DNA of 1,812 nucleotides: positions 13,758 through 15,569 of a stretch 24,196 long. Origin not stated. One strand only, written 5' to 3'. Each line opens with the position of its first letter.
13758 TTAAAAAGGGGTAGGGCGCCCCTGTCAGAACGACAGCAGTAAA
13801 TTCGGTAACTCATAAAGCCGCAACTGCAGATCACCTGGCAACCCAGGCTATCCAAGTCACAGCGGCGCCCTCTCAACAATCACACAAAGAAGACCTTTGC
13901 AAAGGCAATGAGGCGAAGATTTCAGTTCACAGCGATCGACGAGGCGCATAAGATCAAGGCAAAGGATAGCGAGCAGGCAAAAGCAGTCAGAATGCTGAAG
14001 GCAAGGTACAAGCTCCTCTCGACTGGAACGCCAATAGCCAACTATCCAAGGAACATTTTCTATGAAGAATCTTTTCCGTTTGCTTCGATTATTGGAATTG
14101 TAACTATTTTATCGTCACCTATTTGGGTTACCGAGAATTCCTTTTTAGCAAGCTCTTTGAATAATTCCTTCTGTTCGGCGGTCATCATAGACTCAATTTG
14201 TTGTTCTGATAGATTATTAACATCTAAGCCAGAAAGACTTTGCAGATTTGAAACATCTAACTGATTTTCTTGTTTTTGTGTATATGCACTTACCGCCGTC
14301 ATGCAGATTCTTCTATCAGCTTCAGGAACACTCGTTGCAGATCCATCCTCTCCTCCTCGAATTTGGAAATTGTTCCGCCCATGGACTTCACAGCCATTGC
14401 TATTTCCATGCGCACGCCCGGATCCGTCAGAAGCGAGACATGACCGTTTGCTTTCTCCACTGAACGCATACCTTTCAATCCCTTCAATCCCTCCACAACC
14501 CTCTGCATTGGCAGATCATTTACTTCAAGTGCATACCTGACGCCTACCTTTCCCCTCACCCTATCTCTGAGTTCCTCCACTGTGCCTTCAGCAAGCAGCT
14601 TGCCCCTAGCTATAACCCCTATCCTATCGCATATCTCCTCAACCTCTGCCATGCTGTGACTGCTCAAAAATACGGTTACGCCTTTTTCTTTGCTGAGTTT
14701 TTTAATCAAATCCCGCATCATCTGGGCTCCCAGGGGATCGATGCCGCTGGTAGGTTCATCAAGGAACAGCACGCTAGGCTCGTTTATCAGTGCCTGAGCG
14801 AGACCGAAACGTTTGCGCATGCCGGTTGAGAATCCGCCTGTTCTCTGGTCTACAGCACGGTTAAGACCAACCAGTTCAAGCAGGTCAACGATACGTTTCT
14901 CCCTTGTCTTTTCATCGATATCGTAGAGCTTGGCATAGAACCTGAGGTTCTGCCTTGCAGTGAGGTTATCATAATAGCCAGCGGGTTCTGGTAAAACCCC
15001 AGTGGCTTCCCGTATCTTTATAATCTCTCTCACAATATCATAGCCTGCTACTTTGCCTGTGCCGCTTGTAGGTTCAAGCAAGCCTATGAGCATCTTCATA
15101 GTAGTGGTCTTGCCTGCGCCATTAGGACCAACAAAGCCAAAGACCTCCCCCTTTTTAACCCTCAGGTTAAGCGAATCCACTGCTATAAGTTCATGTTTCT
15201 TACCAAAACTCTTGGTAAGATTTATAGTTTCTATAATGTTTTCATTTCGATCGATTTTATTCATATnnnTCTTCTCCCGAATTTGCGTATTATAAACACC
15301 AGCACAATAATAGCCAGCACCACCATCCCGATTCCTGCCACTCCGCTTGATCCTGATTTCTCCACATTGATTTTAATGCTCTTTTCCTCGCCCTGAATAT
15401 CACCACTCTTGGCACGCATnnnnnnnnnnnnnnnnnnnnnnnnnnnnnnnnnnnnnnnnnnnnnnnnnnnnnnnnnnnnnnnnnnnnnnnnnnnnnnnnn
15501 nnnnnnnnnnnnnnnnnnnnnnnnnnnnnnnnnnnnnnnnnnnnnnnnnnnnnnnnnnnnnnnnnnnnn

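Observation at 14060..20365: Six-gene, translationally coupled ABC-2 / surface-anchored protein operon with no characterised function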

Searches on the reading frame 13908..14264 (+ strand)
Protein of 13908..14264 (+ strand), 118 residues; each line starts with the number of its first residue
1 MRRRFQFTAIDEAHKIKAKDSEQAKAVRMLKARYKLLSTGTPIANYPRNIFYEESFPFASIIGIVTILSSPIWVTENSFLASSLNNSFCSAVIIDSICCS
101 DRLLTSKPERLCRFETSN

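Call 56: search_protein_families(library=pfam, proteins=[window:13908-14264:+], max_evalue=0.1)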
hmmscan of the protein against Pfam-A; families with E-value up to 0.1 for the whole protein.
window:13908-14264:+ (118 aa): 2 families
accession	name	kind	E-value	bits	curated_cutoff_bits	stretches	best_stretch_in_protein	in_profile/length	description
PF00176.29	SNF2-rel_dom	-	4e-09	36.4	24.9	1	5-49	126-170/290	SNF2-related domain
PF04851.21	ResIII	-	0.097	13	22.5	0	4-43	125-163/164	Type III restriction enzyme, res subunit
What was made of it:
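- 13908..14058 (+): SNF2-helicase gene fragment that marks the rearrangement breakpoint. PF00176 positions 126-170 of 290 only, E 4e-9 (call 56).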

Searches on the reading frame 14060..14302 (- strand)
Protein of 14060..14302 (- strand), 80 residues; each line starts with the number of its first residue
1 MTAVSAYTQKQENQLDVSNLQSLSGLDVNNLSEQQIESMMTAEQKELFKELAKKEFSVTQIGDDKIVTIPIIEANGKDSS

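Call 3: search_protein_families(library=pfam, proteins=[window:14060-14302:-], max_evalue=0.01)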
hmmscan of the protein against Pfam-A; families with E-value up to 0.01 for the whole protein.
window:14060-14302:- (80 aa): 0 families

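Call 4: search_protein_families(library=ncbifam, proteins=[window:14060-14302:-], max_evalue=0.01)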
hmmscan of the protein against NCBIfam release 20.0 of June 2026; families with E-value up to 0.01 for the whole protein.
window:14060-14302:- (80 aa): 1 family
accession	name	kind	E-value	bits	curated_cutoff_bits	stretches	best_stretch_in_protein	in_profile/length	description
TIGR01230.1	agmatinase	equivalog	0.0026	17.5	174.3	1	4-77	42-115/275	agmatinase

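Call 34: find_encoding_contigs(protein=window:14060-14302:-, flank=10000, max_places=5)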
Protein window:14060-14302:- (80 aa): 5 contigs read that carry it; 3 places shown.
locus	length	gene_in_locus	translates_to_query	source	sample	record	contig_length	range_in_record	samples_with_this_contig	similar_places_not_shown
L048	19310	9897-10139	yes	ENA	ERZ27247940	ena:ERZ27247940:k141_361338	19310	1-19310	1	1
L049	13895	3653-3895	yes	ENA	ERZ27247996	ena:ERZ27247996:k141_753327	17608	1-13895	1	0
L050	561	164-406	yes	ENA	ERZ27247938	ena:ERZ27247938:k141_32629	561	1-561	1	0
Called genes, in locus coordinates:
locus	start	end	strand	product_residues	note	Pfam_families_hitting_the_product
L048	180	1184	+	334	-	-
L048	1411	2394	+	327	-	-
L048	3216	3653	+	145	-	-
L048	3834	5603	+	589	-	PF25174:Beta-prop_THOC3 (faint), PF00930:DPPIV_N (faint), PF07676:PD40 (faint), PF08662:eIF2A (faint), PF23381:Beta-prop_IFT122_1st (faint), PF26549:Tricorn_N, PF26550:Tricorn_2nd, PF26549:Tricorn_N (weak), +2 more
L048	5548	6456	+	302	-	PF12679:ABC2_membrane_2, PF12730:ABC2_membrane_4 (weak), PF12698:ABC2_membrane_3 (weak)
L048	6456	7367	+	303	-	PF12679:ABC2_membrane_2, PF13346:ABC2_membrane_5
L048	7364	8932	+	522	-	PF10633:NPCBM_assoc (faint)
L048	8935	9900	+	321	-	PF00005:ABC_tran, PF13304:AAA_21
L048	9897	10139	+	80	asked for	-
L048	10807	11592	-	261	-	PF01193:RNA_pol_L, PF01000:RNA_pol_A_bac, PF00037:Fer4 (faint), PF12838:Fer4_7 (weak)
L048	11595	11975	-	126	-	PF00411:Ribosomal_S11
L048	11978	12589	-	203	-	PF01479:S4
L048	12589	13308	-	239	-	PF00416:Ribosomal_S13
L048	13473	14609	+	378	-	PF00266:Aminotran_5, PF01041:DegT_DnrJ_EryC1, PF01212:Beta_elim_lyase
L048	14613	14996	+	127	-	PF01592:NifU_N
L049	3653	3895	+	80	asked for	-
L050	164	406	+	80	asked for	-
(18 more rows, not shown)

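Call 61: search_dna_similar(query=window:14063-14302:-, collection=phages, mode=protein, max_evalue=0.01, max_rows=5)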
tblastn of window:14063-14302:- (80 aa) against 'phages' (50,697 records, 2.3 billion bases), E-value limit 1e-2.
No match.

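Call 84: list_cluster_members(proteins=[window:14060-14302:-, window:20546-20983:-, window:23015-24019:-, window:17743-18651:-, window:16832-17743:-, window:14299-15264:-, window:15267-16835:-])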
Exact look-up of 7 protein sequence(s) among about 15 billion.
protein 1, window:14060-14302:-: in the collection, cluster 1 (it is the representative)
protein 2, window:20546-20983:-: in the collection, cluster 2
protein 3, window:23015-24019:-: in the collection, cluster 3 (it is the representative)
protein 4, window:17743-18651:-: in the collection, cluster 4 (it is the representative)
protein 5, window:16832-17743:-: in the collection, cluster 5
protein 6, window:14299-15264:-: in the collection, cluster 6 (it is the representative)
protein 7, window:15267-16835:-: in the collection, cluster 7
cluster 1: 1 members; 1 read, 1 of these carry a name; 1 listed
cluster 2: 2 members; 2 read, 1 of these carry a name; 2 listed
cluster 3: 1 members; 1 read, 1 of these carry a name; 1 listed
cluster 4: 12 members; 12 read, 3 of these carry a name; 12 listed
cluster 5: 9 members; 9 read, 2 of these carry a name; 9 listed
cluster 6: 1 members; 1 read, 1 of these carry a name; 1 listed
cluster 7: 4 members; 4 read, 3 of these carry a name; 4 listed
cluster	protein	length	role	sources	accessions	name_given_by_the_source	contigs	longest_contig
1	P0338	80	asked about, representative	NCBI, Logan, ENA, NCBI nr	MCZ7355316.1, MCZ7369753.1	MAG: hypothetical protein O8C66_04525 [Candidatus Methanoperedens sp.] | hypothetical protein [Candidatus Methanoperedens sp.]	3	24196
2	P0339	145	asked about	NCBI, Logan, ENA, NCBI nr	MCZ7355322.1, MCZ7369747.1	MAG: hypothetical protein O8C66_04495 [Candidatus Methanoperedens sp.] | hypothetical protein [Candidatus Methanoperedens sp.]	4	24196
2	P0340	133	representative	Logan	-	-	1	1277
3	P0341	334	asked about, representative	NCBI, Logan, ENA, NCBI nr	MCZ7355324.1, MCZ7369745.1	MAG: hypothetical protein O8C66_04485 [Candidatus Methanoperedens sp.] | hypothetical protein [Candidatus Methanoperedens sp.]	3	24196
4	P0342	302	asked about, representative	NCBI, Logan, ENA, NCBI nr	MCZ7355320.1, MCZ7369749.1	MAG: ABC transporter permease [Candidatus Methanoperedens sp.] | ABC transporter permease [Candidatus Methanoperedens sp.]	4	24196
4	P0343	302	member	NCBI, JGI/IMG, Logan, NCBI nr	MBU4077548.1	MAG: ABC transporter permease [Euryarchaeota archaeon] | ABC transporter permease [Euryarchaeota archaeon]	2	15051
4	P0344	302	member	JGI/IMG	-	ABC-2 type transport system permease protein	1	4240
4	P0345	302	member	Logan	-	-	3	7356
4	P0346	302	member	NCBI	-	-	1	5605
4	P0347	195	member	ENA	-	-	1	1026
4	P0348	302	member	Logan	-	-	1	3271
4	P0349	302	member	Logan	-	-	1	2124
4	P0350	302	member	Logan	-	-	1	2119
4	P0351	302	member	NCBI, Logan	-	-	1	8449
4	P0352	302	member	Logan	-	-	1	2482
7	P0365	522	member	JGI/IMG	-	uncharacterized membrane protein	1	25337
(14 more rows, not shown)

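Call 85: find_encoding_contigs(protein=P0365, flank=10000, max_places=2)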
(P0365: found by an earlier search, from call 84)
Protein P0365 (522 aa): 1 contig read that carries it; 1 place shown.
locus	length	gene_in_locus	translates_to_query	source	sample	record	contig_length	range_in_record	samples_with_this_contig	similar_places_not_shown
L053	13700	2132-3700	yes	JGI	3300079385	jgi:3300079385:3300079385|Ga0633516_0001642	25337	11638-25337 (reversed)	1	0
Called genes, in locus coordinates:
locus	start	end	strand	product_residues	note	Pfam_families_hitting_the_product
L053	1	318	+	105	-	?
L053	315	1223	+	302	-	PF12679:ABC2_membrane_2, PF12730:ABC2_membrane_4 (weak)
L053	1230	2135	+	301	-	PF12679:ABC2_membrane_2, PF12698:ABC2_membrane_3 (weak), PF13346:ABC2_membrane_5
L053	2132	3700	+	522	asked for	PF10633:NPCBM_assoc (faint)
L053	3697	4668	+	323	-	PF00005:ABC_tran, PF13304:AAA_21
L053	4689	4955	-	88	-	-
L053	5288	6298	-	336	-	PF05048:NosD, PF13229:Beta_helix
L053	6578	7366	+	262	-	PF25213:HVO_A0261_N (weak), PF08350:FilR1_middle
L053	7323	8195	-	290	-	PF01040:UbiA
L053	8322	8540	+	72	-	-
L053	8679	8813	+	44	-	-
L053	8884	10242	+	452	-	PF04055:Radical_SAM, PF13353:Fer4_12 (faint)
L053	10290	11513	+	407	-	PF00675:Peptidase_M16, PF05193:Peptidase_M16_C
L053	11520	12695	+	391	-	PF05193:Peptidase_M16_C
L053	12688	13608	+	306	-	PF00005:ABC_tran, PF02463:SMC_N (faint), PF13304:AAA_21 (faint)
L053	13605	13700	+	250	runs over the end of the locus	PF01061:ABC2_membrane, PF12698:ABC2_membrane_3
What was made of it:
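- On NosDFY: A NosD-like gene appears once, convergent, in L053 only (call 85).
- A NosD/beta-helix protein lies just downstream in the closest relative, L053 (call 85).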

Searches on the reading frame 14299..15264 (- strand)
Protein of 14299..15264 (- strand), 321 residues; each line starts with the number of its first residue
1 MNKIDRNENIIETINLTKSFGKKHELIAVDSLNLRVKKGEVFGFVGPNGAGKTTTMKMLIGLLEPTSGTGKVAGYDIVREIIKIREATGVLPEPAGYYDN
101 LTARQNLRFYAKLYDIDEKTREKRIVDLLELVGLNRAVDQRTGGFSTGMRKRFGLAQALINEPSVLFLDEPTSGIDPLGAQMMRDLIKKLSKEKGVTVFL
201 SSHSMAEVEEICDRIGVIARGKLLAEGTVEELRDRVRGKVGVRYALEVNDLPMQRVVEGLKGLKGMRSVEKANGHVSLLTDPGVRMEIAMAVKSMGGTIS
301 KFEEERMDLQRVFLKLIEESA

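Call 3: search_protein_families(library=pfam, proteins=[window:14299-15264:-], max_evalue=0.01)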
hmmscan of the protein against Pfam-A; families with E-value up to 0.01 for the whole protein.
window:14299-15264:- (321 aa): 6 families
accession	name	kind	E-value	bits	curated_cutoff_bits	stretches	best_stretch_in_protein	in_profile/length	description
PF00005.33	ABC_tran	-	3.6e-29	102.5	25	1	30-173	2-137/137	ABC transporter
PF13304.12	AAA_21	-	3.7e-12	47.4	27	1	141-208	234-303/304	AAA domain, putative AbiEii toxin, Type IV TA system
PF13175.12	AAA_15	-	0.00014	22.1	32.1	0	44-66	28-50/374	AAA ATPase domain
PF13732.12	DrrA1-3_C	-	0.00073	20.6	27.4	1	227-316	1-80/81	ATP-binding protein DrrA1-3-like, C-terminal domain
PF13401.12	AAA_22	-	0.0037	18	27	0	45-201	11-121/130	AAA domain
PF00004.35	AAA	-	0.0062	17.4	21.2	0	44-63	3-22/131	ATPase family associated with various cellular activities (AAA)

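Call 4: search_protein_families(library=ncbifam, proteins=[window:14299-15264:-], max_evalue=0.01)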
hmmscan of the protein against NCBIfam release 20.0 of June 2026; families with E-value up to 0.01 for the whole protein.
window:14299-15264:- (321 aa): 191 families (the best 25 are shown)
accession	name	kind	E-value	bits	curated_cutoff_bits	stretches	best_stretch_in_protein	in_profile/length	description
TIGR01188.1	drrA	subfamily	2.7e-85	286.3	312.45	1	25-317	5-301/302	daunorubicin resistance ABC transporter, ATP-binding protein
TIGR03522.1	GldA_ABC_ATP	equivalog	1.4e-66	225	402.6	1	12-315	4-299/301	gliding motility-associated ABC transporter ATP-binding subunit GldA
NF033858.1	ABC2_perm_RbbA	equivalog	1.2e-65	222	1050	1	5-235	261-487/909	ribosome-associated ATPase/putative transporter RbbA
TIGR03740.1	galliderm_ABC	subfamily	3.7e-59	200.1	309.75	1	12-231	2-210/223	lantibiotic protection ABC transporter ATP-binding subunit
NF010060.0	PRK13537.1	equivalog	1.4e-51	175.3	521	1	8-235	13-236/314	nodulation factor ABC transporter ATP-binding protein NodI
NF010059.0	PRK13536.1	equivalog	1e-48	165.8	549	1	9-235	42-264/342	nodulation factor ABC transporter ATP-binding protein NodI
TIGR04406.1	LPS_export_lptB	equivalog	1.3e-46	158.9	240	1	13-233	4-223/239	LPS export ABC transporter ATP-binding protein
TIGR01288.1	nodI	equivalog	7.5e-46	156.5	424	1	10-235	4-225/303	nodulation factor ABC transporter ATP-binding protein NodI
TIGR03864.1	PQQ_ABC_ATP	hypoth_equivalog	2e-45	155.1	302.25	1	11-237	2-224/236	ABC transporter, ATP-binding subunit, PQQ-dependent alcohol dehydrogenase system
TIGR01186.1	proV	subfamily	2.2e-40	138.9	326.6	1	27-232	7-217/363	betaine/proline/choline family ABC transporter ATP-binding protein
TIGR04521.1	ECF_ATPase_2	equivalog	5.6e-40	137.2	330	1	17-233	9-233/279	energy-coupling factor transporter ATPase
NF040933.2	ABC_arch_GlcV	equivalog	4.1e-39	134.4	450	1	13-240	5-237/357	glucose ABC transporter ATP-binding protein GlcV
NF010171.0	PRK13652.1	equivalog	8.7e-39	133.3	476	1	10-252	3-243/277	cobalt transporter ATP-binding subunit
TIGR01257.1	rim_protein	equivalog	2.3e-38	130.9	4012.85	1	9-236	1936-2161/2272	rim ABC transporter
TIGR00968.1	3a0106s01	subfamily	9e-37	126.8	342.75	1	13-237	3-223/237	sulfate ABC transporter ATP-binding protein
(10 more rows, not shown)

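Call 23: search_solved_structures(query=window:14299-15264:-, max_evalue=1e-30)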
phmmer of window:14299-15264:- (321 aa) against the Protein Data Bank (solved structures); distinct sequences matched with E-value up to 1e-30: 75 (the best 60 are shown).
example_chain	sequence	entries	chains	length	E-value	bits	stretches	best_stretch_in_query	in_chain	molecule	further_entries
7w01_A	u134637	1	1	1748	1.6e-80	274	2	21-229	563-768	Phospholipid-transporting ATPase ABCA3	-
7w02_A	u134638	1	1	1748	1.1e-79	271.3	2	15-243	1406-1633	Phospholipid-transporting ATPase ABCA3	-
7lkp_A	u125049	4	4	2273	2.5e-74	253.7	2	27-233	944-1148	Retinal-specific phospholipid-transporting ATPase ABCA4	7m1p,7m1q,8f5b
7e7i_A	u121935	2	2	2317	2.7e-74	253.6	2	27-233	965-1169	Retinal-specific phospholipid-transporting ATPase ABCA4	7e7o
7lkz_A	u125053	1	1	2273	1.7e-73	251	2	27-233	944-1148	Retinal-specific phospholipid-transporting ATPase ABCA4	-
7e7q_A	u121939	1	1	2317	1.8e-73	250.9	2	27-233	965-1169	Retinal-specific phospholipid-transporting ATPase ABCA4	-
7tby_A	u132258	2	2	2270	2.7e-72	247.1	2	25-234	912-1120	ATP-binding cassette, sub-family A (ABC1), member 1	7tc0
7tbz_A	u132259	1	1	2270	2.7e-72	247.1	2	25-234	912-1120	ATP-binding cassette, sub-family A (ABC1), member 1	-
7tdt_A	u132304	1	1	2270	2.7e-72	247.1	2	25-234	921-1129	Phospholipid-transporting ATPase ABCA1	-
5xjy_A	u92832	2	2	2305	2.8e-72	247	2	25-234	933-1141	ATP-binding cassette sub-family A member 1 | Phospholipid-transporting ATPase ABCA1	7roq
7tbw_A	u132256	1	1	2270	1.8e-71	244.3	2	25-234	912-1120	ATP-binding cassette, sub-family A (ABC1), member 1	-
8edw_A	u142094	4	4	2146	5.2e-65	223.1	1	11-237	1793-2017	Phospholipid-transporting ATPase ABCA7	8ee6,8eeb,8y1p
8eop_A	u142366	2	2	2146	3.6e-64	220.4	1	11-237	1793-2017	Phospholipid-transporting ATPase ABCA7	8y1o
4yer_A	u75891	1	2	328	1.6e-54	188.7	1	8-245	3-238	ABC transporter ATP-binding protein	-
1vpl_A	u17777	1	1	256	5.7e-49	170.5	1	15-238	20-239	ABC transporter, ATP-binding protein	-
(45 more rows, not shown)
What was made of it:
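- Closest known: NosDFY. Same: The ATPase is NosF-like (6e-44, call 23).
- The ATPase is closest to ABCA nucleotide-binding domains, with NosF at 6e-44 (call 23). The ATPase is most similar to the ABCA3, ABCA4 and ABCA1 nucleotide-binding domains (call 23).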

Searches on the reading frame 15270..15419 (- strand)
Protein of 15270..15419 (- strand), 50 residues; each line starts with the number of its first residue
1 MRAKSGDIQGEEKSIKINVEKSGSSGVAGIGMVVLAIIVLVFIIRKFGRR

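Call 57: search_protein_families(library=pfam, proteins=[window:15270-15419:-], max_evalue=10)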
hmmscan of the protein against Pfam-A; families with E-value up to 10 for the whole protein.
window:15270-15419:- (50 aa): 5 families
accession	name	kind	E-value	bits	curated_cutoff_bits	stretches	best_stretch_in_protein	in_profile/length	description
PF19893.4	DUF6366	-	0.088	13.6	27.2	1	19-45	41-67/69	Family of unknown function (DUF6366)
PF04277.18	OAD_gamma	-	0.13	13.4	27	1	27-48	8-29/76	Oxaloacetate decarboxylase, gamma chain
PF15168.11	TRIQK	-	0.13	12.6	27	1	16-44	36-65/79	Triple QxxK/R motif-containing protein family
PF09534.15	Trp_oprn_chp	-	0.14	12.4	29.6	1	4-50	23-68/180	Tryptophan-associated transmembrane protein (Trp_oprn_chp)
PF17061.10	PARM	-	0.43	11.1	35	1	18-43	235-261/296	PARM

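Call 58: search_protein_families(library=ncbifam, proteins=[window:15270-15419:-], max_evalue=10)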
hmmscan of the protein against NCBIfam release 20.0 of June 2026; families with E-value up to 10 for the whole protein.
window:15270-15419:- (50 aa): 1 family
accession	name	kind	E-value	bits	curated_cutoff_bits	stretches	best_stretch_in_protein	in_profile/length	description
TIGR01195.1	oadG_fam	subfamily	1.3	9.6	36.05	1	27-48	12-33/84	sodium pump decarboxylases, gamma subunit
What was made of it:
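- On PGF-CTERM / archaeosortase A substrates: No hit even at E<=10 on the C-terminal 70 residues (calls 57, 58).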
